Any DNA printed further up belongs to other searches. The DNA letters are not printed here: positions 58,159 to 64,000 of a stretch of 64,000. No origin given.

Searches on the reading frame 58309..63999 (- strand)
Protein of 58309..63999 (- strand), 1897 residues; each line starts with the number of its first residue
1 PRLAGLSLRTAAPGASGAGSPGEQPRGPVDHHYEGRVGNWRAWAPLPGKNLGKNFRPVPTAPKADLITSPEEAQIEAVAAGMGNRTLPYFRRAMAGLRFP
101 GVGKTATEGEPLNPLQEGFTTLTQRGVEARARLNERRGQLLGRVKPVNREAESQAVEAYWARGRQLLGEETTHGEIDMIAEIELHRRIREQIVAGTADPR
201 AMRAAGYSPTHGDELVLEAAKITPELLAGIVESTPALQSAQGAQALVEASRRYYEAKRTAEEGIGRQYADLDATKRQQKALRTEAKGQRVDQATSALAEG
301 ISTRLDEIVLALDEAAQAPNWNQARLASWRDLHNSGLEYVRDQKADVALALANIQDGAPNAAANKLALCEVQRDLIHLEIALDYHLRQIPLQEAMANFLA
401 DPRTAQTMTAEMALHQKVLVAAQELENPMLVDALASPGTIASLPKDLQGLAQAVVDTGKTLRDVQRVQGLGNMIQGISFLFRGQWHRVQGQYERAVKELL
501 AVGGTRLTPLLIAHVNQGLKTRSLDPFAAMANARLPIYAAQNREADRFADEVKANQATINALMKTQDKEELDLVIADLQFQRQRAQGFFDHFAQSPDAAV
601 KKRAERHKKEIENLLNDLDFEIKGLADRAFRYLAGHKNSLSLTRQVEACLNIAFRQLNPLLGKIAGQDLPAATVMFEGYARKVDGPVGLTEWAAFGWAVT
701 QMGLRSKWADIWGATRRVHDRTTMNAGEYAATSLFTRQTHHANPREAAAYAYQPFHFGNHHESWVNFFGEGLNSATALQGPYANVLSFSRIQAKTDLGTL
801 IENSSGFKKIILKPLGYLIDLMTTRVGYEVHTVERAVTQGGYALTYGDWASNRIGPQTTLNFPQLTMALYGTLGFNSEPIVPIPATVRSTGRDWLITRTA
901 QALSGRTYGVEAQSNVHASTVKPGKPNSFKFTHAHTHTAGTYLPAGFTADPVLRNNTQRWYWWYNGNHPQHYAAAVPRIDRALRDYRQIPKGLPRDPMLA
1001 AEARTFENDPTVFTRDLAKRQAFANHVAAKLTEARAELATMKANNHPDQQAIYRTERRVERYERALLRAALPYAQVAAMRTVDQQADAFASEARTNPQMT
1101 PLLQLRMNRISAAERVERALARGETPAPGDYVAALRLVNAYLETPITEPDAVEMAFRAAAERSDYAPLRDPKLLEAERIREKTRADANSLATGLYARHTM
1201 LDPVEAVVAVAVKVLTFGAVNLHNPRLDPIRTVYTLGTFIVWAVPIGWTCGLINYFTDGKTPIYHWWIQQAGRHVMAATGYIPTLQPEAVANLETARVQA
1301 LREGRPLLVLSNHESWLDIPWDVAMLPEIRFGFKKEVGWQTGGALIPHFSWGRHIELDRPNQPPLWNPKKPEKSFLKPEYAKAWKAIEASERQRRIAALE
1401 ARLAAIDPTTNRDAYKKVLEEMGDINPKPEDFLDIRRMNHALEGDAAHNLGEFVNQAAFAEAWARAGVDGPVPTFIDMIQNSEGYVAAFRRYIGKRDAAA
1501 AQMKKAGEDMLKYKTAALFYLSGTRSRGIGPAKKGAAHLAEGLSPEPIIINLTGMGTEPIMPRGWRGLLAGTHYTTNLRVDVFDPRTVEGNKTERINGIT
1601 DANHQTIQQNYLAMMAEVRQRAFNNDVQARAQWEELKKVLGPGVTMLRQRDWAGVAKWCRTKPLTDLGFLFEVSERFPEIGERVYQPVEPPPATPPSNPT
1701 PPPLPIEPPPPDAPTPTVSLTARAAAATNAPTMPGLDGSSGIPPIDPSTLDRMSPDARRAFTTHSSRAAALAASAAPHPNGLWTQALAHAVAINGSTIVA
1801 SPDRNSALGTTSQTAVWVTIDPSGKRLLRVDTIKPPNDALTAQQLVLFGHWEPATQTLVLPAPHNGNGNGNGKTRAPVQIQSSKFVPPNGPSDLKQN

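Call 7: search_protein_families(library=pfam, proteins=[window:58309-63999:-], max_evalue=1)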
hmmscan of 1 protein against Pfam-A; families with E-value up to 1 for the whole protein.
window:58309-63999:- (1897 aa): 1 family
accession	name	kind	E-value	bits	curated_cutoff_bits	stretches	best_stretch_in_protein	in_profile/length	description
PF01553.26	Acyltransferase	-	2e-06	28.1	23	2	1490-1543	70-122/132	Acyltransferase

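Call 8: search_protein_families(library=ncbifam, proteins=[window:58309-63999:-], max_evalue=1)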
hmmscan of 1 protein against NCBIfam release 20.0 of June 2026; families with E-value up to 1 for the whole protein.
window:58309-63999:- (1897 aa): 3 families
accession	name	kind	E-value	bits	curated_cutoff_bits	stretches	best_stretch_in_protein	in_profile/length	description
TIGR00530.1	AGP_acyltrn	subfamily_domain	3.2e-05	23.7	102.95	2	1499-1541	74-118/130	1-acylglycerol-3-phosphate O-acyltransferase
NF052553.1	LyOrLpactfOlsABRUA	equivalog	0.0012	18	300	1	1288-1337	45-96/263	lyso-ornithine lipid O-acyltransferase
NF058536.1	LPAAT_acyl_YihG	equivalog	0.047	12.9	260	1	1291-1339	68-120/290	1-acylglycerol-3-phosphate O-acyltransferase, YihG family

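Call 9: search_solved_structures(query=window:58309-63999:-, max_evalue=1, show_alignments=2)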
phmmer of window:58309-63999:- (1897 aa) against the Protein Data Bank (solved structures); distinct sequences matched with E-value up to 1: 1.
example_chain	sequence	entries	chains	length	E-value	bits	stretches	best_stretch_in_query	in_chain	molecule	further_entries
9n2n_U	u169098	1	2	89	0.47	10.8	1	479-551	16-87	Fis family transcriptional regulator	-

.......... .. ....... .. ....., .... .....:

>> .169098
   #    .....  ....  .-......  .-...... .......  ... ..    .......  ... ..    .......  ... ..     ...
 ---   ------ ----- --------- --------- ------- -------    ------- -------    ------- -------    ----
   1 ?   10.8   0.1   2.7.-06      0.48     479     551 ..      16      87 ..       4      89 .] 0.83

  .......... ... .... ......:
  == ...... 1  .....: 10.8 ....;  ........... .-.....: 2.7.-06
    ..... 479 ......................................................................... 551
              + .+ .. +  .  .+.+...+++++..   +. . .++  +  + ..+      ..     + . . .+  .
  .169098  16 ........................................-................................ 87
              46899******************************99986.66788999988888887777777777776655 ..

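Call 10: find_homologous_proteins(query=window:58309-63999:-)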
Query window:58309-63999:-: 8000 candidates shared short words with the query, none scored E <= 0.001.

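Call 15: find_related_loci(query=window:58309-63999:-, collection=genome_contigs, flank=10000)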
Query window:58309-63999:- (1897 aa) in genome_contigs; peptide patterns used: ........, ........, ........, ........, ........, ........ (x = any residue, [..] = any of these).
33 stretches matched a pattern, but none encodes a relative of the query by tblastn (E <= 1e-3).

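Call 30: search_protein_families(library=padloc, proteins=[window:58309-63999:-], max_evalue=0.1)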
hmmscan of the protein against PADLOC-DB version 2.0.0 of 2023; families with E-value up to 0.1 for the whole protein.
window:58309-63999:- (1897 aa): 0 families

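Call 31: search_protein_families(library=phrogs, proteins=[window:58309-63999:-], max_evalue=0.1)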
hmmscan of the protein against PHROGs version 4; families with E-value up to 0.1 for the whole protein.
window:58309-63999:- (1897 aa): 0 families

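Call 38: find_homologous_proteins(query=A1, max_evalue=0.00001)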
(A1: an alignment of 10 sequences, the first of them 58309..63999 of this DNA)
Query A1 (10 sequences): 8000 candidates shared short words with the query, none scored E <= 0.00001.

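Call 58: search_protein_families(library=pfam, alignment_id=A1, max_evalue=0.01)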
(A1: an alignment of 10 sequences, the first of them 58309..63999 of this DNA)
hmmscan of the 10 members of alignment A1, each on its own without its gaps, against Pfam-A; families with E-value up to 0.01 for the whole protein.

A. member 1, window:58309-63999:- (1897 aa): 1 family
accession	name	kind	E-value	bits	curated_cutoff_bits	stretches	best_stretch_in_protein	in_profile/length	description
PF01553.26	Acyltransferase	-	2e-06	28.1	23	0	1490-1543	70-122/132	Acyltransferase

B. families by the number of members that match (of 10 scanned): 2 families
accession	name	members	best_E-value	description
PF01553.26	Acyltransferase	8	1.5e-15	Acyltransferase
PF14785.11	MalF_P2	1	0.0066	Maltose transport system permease protein MalF P2 domain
